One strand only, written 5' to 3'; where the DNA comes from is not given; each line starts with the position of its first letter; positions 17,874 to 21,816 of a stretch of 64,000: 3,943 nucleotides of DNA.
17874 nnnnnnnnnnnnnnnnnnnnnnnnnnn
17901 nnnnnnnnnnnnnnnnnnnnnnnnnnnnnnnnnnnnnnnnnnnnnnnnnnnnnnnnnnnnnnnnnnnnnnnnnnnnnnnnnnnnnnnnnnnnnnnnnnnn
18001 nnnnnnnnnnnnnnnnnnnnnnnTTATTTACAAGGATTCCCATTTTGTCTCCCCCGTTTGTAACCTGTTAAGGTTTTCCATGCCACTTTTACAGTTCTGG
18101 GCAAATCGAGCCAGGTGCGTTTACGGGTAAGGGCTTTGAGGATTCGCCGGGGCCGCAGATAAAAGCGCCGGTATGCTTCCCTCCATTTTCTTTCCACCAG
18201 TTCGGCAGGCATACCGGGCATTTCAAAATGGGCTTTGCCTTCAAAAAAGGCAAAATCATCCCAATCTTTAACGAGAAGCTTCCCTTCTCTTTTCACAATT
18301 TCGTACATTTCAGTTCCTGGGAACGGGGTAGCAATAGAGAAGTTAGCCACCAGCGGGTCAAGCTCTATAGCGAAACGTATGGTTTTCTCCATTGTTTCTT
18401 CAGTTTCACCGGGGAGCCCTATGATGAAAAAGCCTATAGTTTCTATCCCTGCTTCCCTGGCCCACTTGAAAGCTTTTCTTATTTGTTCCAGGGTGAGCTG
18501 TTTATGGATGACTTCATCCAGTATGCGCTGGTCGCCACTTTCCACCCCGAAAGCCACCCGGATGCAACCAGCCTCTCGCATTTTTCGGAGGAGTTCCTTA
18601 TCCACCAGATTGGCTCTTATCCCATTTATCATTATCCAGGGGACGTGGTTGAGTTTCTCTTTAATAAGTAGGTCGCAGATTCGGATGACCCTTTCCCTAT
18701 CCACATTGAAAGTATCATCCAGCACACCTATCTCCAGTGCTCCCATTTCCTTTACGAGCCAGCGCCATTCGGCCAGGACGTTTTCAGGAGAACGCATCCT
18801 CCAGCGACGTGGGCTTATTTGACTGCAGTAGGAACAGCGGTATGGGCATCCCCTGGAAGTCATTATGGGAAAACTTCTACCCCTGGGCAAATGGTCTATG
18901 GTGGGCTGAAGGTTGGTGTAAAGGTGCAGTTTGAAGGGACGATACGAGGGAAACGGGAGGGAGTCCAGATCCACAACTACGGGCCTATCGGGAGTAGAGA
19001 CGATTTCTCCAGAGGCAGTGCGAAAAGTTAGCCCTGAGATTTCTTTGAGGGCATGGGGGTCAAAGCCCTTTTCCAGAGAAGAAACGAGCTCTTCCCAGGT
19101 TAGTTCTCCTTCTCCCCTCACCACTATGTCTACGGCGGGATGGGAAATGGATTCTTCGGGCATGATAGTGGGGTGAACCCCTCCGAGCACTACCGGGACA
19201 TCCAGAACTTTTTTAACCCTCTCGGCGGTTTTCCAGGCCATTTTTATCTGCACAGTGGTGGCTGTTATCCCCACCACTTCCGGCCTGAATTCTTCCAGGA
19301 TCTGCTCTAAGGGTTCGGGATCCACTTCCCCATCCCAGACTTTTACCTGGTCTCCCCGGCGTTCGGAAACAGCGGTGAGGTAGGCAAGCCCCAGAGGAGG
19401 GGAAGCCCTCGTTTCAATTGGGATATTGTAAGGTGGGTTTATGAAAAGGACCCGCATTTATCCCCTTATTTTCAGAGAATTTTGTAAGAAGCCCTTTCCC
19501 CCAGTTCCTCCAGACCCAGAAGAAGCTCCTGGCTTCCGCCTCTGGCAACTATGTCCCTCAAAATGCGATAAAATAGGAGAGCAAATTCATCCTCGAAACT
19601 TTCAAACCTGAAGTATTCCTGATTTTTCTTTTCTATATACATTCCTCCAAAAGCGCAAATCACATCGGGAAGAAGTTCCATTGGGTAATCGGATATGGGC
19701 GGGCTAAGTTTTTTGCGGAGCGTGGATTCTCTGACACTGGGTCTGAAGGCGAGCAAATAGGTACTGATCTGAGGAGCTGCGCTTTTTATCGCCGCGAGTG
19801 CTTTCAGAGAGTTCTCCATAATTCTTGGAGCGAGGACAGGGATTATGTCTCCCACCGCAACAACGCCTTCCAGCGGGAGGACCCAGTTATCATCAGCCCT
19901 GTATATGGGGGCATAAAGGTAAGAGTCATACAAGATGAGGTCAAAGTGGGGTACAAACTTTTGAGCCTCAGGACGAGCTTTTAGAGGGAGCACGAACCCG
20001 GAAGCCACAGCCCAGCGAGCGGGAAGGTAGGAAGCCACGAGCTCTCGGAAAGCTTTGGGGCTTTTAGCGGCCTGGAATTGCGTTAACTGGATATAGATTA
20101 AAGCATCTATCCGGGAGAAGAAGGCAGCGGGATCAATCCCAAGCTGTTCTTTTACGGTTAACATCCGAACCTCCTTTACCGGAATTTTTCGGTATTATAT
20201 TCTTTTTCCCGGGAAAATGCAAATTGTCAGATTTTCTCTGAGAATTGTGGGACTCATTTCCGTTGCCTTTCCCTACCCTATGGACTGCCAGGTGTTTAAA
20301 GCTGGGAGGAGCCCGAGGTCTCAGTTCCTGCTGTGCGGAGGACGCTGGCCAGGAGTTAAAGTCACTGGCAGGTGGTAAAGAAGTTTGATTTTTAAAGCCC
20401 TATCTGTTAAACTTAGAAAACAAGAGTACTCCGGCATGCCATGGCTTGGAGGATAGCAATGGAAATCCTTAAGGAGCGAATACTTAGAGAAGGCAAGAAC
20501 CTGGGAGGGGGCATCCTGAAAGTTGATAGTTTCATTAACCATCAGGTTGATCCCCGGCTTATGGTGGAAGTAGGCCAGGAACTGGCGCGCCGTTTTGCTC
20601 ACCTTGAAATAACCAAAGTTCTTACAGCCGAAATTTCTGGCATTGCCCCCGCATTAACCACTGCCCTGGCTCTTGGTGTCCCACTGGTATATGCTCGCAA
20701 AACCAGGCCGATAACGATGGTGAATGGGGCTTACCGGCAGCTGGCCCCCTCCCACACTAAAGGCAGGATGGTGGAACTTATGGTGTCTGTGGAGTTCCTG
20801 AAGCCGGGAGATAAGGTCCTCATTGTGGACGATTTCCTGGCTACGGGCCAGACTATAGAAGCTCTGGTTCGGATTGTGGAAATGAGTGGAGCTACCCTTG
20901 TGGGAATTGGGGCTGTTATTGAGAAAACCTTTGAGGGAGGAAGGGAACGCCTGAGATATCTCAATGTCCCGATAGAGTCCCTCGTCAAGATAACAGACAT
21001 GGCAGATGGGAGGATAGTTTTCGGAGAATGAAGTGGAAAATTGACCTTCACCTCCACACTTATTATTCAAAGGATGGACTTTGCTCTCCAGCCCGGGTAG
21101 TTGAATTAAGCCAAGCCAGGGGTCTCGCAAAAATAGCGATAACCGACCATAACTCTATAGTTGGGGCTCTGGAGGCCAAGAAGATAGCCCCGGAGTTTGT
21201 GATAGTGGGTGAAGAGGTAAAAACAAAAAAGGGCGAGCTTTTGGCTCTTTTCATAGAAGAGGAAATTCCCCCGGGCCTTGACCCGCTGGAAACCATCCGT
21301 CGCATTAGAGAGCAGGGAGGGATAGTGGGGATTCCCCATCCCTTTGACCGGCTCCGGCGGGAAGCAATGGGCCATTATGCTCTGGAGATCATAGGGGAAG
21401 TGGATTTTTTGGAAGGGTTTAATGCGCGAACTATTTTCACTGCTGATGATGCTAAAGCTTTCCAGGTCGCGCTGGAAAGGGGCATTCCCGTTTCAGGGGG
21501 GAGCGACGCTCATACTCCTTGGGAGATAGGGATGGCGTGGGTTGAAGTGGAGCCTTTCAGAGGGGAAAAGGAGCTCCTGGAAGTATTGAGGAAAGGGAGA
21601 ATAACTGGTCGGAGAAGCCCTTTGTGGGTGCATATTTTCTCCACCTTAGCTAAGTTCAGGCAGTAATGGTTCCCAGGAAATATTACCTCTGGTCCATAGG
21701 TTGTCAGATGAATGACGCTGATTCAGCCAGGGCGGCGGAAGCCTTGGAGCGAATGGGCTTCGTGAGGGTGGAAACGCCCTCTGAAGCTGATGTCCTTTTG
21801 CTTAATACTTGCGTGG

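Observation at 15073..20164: Tight minus-strand cluster: hypothetical protein, class B radical SAM, orphan SucD, YqeB/XdhC-like protein, enolase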

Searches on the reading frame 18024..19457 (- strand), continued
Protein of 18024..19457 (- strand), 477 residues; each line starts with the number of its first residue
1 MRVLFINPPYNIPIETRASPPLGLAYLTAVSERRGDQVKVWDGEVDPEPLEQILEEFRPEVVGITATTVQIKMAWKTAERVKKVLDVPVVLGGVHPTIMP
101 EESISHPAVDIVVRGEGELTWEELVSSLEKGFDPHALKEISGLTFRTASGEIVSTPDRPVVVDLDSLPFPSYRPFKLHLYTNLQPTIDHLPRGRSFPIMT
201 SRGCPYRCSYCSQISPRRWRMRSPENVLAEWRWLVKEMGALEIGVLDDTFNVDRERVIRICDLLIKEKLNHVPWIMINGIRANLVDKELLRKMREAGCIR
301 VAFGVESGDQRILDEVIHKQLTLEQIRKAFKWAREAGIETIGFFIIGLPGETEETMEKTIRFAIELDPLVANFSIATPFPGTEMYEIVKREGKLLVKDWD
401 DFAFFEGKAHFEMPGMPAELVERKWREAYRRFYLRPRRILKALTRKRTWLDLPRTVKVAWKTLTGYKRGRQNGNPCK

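Call 59: search_protein_families(library=ncbifam, proteins=[L096:11496-12455:+, L109:9302-10309:+, L096:10001-11380:+, L096:8057-9799:+], max_evalue=0.001)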
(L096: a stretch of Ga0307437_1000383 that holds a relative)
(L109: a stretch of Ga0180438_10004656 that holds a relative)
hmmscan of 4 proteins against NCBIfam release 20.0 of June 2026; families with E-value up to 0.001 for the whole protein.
L096:11496-12455:+ (319 aa): 13 families
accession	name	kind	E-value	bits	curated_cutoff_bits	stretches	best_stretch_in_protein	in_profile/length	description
TIGR03937.1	PgaC_IcaA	equivalog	1.4e-17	63.8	422.3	1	7-124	45-161/407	poly-beta-1,6-N-acetyl-D-glucosamine synthase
TIGR03965.1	mycofact_glyco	equivalog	5.7e-11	42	280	1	4-140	71-204/467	mycofactocin biosynthesis glycosyltransferase MftF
TIGR04242.1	nodulat_NodC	equivalog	3e-08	33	550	0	13-123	54-164/395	chitooligosaccharide synthase NodC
NF007482.0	PRK10073.1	equivalog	6.1e-08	32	423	1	6-93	5-88/334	glycosyltransferase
NF045692.1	OglycostaseCruG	equivalog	1e-07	31.3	600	1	8-72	42-103/386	2'-O-glycosyltransferase CruG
NF041875.1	EPS_EpsD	equivalog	3e-06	26.9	370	1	10-111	2-100/325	exopolysaccharide biosynthesis glycosyltransferase EpsD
NF047588.1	GlcsyltransPgfSStrep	equivalog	3e-06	26.7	500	1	9-117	3-112/308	glycosyltransferase PgfS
TIGR04283.1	glyco_like_mftF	equivalog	3.8e-06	26.7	182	1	10-130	2-111/221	TIGR04283 family arsenosugar biosynthesis glycosyltransferase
NF047683.1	TeichurnBiosyTuaG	equivalog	2.9e-05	23.9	400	1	9-115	8-111/252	teichuronic acid biosynthesis protein TuaG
NF010496.0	PRK13915.1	equivalog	3.1e-05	23.2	262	1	6-58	30-82/307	glucosyl-3-phosphoglycerate synthase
NF038302.1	EPS_HpsE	equivalog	0.00018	20.6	300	1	10-122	4-119/307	hormogonium polysaccharide biosynthesis glycosyltransferase HpsE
NF041865.1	EpsU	equivalog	0.00051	19.2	700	0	6-85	38-113/394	exopolysaccharide biosynthesis GT2 family glycosyltransferase EpsU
TIGR03992.1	Arch_glmU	subfamily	0.00088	18.2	292.1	0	31-115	38-121/393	bifunctional sugar-1-phosphate nucleotidylyltransferase/acetyltransferase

L109:9302-10309:+ (335 aa): 1 family
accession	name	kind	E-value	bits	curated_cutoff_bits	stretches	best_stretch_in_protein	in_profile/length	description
TIGR00374.1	TIGR00374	subfamily_domain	1.2e-08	34.8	43.2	1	48-302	38-300/323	flippase-like domain-containing protein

L096:10001-11380:+ (460 aa): 34 families (the best 25 are shown)
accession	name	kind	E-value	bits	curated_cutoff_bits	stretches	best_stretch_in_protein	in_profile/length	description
TIGR03471.1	HpnJ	equivalog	3.7e-63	214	577.6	1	37-438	46-443/472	hopanoid biosynthesis associated radical SAM protein HpnJ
TIGR02026.1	BchE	equivalog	1.2e-60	205.8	481.35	1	18-438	19-437/497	magnesium-protoporphyrin IX monomethyl ester anaerobic oxidative cyclase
NF050148.1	rSAM_ApyD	equivalog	1.6e-50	172.2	750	1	19-383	23-393/645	RiPP biosynthesis radical SAM protein ApyD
NF038361.1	rSAM_Sden_1168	equivalog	2e-50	171.9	575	1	54-389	136-479/560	Sden_1168 family B12-binding radical SAM P-methyltransferase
TIGR04479.1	bcpD_PhpK_rSAM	subfamily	1.2e-34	119.6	600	1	21-363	72-411/504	PhpK family radical SAM P-methyltransferase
TIGR04072.2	rSAM_ladder_B12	equivalog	1.4e-34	119.5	360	1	22-427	19-415/443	lipid biosynthesis B12-binding/radical SAM protein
NF033070.1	rSAM_AprD4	equivalog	4.5e-34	118.1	500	1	154-416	164-420/456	AprD4 family radical SAM diol-dehydratase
TIGR04367.1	HpnR_B12_rSAM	equivalog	1.8e-31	109.2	650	1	1-394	1-382/490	hopanoid C-3 methylase HpnR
TIGR04014.1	B12_SAM_MJ_0865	equivalog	2.6e-28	99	360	1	77-387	60-362/434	methyl-coenzyme M reductase glutamine C-methyltransferase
TIGR03975.1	rSAM_ocin_1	subfamily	8.1e-28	97.3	281.85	1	54-355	124-424/606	RiPP maturation radical SAM C-methyltransferase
TIGR04013.1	B12_SAM_MJ_1487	hypoth_equivalog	1.3e-27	96.7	251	2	21-228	10-191/382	TIGR04013 family B12-binding domain/radical SAM domain-containing protein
TIGR04385.1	B12_rSAM_cofa1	equivalog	1.2e-25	90.7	450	1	3-358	2-361/438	B12 lower ligand biosynthesis radical SAM protein BzaD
NF033712.0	B12_rSAM_KedN5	subfamily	1e-20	73.5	700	1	51-351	55-360/624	KedN5 family methylcobalamin-dependent radical SAM C-methyltransferase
TIGR04428.1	B12_rSAM_trp_MT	equivalog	2e-19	69.4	500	2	192-382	218-420/558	tryptophan 2-C-methyltransferase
TIGR04295.1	B12_rSAM_oligo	hypoth_equivalog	2.7e-14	52.7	400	1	30-307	34-308/422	TIGR04295 family B12-binding domain-containing radical SAM protein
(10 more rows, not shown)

L096:8057-9799:+ (580 aa): 1 family
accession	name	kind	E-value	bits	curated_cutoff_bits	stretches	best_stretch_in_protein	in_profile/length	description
NF042991.1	alk_phos_PafA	equivalog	8.3e-06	24.5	650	0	265-310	504-550/554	alkaline phosphatase PafA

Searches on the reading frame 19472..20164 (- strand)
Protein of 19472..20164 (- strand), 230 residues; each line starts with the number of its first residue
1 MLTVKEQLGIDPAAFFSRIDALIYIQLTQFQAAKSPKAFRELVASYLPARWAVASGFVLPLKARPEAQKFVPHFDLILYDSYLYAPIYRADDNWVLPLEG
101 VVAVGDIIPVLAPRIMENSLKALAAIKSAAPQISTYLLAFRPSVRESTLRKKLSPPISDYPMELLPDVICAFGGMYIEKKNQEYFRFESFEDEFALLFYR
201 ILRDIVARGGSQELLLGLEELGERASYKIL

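Call 3: search_protein_families(library=pfam, proteins=[window:19472-20164:-], max_evalue=0.01)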
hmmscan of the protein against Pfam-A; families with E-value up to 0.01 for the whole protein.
window:19472-20164:- (230 aa): 1 family
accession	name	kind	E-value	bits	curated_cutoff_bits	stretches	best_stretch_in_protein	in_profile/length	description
PF20247.3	DUF6602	-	2.4e-07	31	27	1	37-128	19-103/104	Domain of unknown function (DUF6602)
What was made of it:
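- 19472..20164 (-): Gene 1: a 230-aa DUF6602 protein with weak similarity to PD-(D/E)xK / NucC-like nucleases. It is rare and evolves faster than the other four genes. PF20247 at 31 bits, cutoff 27 (call 3).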

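Call 4: search_protein_families(library=ncbifam, proteins=[window:19472-20164:-], max_evalue=0.01)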
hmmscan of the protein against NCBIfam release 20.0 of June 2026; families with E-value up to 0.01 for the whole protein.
window:19472-20164:- (230 aa): 0 families

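Call 47: search_protein_families(library=padloc, proteins=[window:19472-20164:-], max_evalue=0.01)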
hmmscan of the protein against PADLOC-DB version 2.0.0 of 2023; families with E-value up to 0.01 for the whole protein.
window:19472-20164:- (230 aa): 3 families
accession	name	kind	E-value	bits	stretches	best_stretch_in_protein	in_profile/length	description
PDLC01495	PD_DExK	-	2.6e-09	34.8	1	37-128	36-122/123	"CAS-I,CAS-II,CAS-III,CAS-IV,CAS-V,CAS-VI; associated"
PDLC00745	Effector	-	2.5e-07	28.6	1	33-121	37-120/244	Endonuclease (NucC)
PDLC01051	NucC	-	0.00039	18.2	1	37-112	45-113/243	NucC nuclease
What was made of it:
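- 19472..20164 (-): PADLOC PD_DExK 34.8 bits and NucC effector 28.6 bits (call 47).
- On DUF6602 (PF20247): The PADLOC PD_DExK match at 34.8 bits supports it (call 47).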

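Call 53: search_protein_representatives(protein=window:19472-20164:-)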
Query: 230 residues. Proteins with E-value up to 0.001 (for the whole library): 30; up to 1e-10: 2; up to 1e-30: 1. The best 30 are listed.
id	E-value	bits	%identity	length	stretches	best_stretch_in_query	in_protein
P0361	3.6e-110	383.2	74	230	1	1-230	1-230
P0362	1.7e-23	99.7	32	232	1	14-207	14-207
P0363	8.9e-10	54.9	36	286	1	39-181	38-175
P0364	4.1e-09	52.7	32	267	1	39-171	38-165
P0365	2.5e-07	46.9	28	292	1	37-182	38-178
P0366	4.3e-06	42.9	30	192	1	32-154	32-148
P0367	8.5e-06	41.9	33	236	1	8-147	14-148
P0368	2.5e-05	40.4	25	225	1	32-187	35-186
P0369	2.7e-05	40.3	27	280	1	39-171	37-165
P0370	4.5e-05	39.6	33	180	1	74-205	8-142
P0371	4.5e-05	39.5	26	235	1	24-177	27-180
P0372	4.6e-05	39.5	30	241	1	36-188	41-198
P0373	4.8e-05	39.5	34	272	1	38-153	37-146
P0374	4.8e-05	39.5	36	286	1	31-143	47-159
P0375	5.9e-05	39.2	26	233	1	35-183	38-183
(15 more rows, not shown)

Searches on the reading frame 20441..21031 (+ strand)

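Call 60: search_protein_families(library=ncbifam, proteins=[window:20441-21031:+], max_evalue=0.00001)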
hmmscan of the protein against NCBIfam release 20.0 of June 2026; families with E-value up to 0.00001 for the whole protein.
window:20441-21031:+ (196 aa): 18 families
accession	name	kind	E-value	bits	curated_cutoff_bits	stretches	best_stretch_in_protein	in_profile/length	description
TIGR01744.1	XPRTase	equivalog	6.2e-71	238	164.45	1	7-194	1-188/191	xanthine phosphoribosyltransferase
NF006671.0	PRK09219.1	equivalog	3.1e-68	229.1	177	1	7-195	1-189/192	xanthine phosphoribosyltransferase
NF006328.0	PRK08558.1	equivalog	2.7e-26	92.6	184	1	36-184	91-237/238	adenine phosphoribosyltransferase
TIGR01743.1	purR_Bsub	equivalog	4.6e-19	68.4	258.7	1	19-173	94-244/268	pur operon repressor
NF009211.0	PRK12560.1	equivalog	2.5e-18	66.5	188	1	36-189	32-181/187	adenine phosphoribosyltransferase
NF002632.0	PRK02304.1-1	equivalog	9.8e-18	64.5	243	1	47-185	47-181/183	adenine phosphoribosyltransferase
NF002635.0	PRK02304.1-4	subfamily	2.3e-17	63.1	146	1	35-193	33-182/188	adenine phosphoribosyltransferase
NF002636.0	PRK02304.1-5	equivalog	2.7e-16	59.5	125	1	37-182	35-174/176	adenine phosphoribosyltransferase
NF040646.1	HPT_Archaea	equivalog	5.5e-16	58.7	200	1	35-191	33-180/184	hypoxanthine/guanine phosphoribosyltransferase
TIGR01090.1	apt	equivalog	4.6e-15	56.1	185.85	1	44-183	34-168/169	adenine phosphoribosyltransferase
NF002634.0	PRK02304.1-3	equivalog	5.3e-15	55.6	170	1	37-184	36-179/182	adenine phosphoribosyltransferase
NF002633.0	PRK02304.1-2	equivalog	7.8e-15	55.1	224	1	46-183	38-169/172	adenine phosphoribosyltransferase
NF005592.0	PRK07322.1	subfamily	2.7e-13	49.7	143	1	37-174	34-171/180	adenine phosphoribosyltransferase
TIGR01367.1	pyrE_Therm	equivalog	2e-12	47.1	150.25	1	37-184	37-162/187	orotate phosphoribosyltransferase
TIGR00336.1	pyrE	equivalog_domain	2.7e-08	33.8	106.8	1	120-186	105-172/173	orotate phosphoribosyltransferase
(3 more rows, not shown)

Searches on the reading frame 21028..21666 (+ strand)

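Call 60: search_protein_families(library=ncbifam, proteins=[window:21028-21666:+], max_evalue=0.00001)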
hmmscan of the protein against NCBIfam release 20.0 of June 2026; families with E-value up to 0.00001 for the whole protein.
window:21028-21666:+ (212 aa): 6 families
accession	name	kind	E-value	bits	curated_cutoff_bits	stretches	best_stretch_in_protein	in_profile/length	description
NF038032.1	CehA_McbA_metalo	domain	1.5e-21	77.1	80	1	3-198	3-219/315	CehA/McbA family metallohydrolase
NF041577.1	nside_bi_sphtase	equivalog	3.3e-10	39.6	400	1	4-57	3-55/276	3',5'-nucleoside bisphosphate phosphatase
NF045780.1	TrlF_fam_ATP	equivalog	1.5e-07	30.6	350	1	3-79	6-100/944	TrlF family AAA-like ATPase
NF005596.0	PRK07328.1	subfamily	2.1e-07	30.6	202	0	145-174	214-243/269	histidinol-phosphatase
NF047791.1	RNaseRnm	equivalog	9e-07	28.4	375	1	5-53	3-50/275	RNase RNM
NF006251.0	PRK08392.1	equivalog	3.1e-06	26.8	212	0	5-51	2-47/216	hypothetical protein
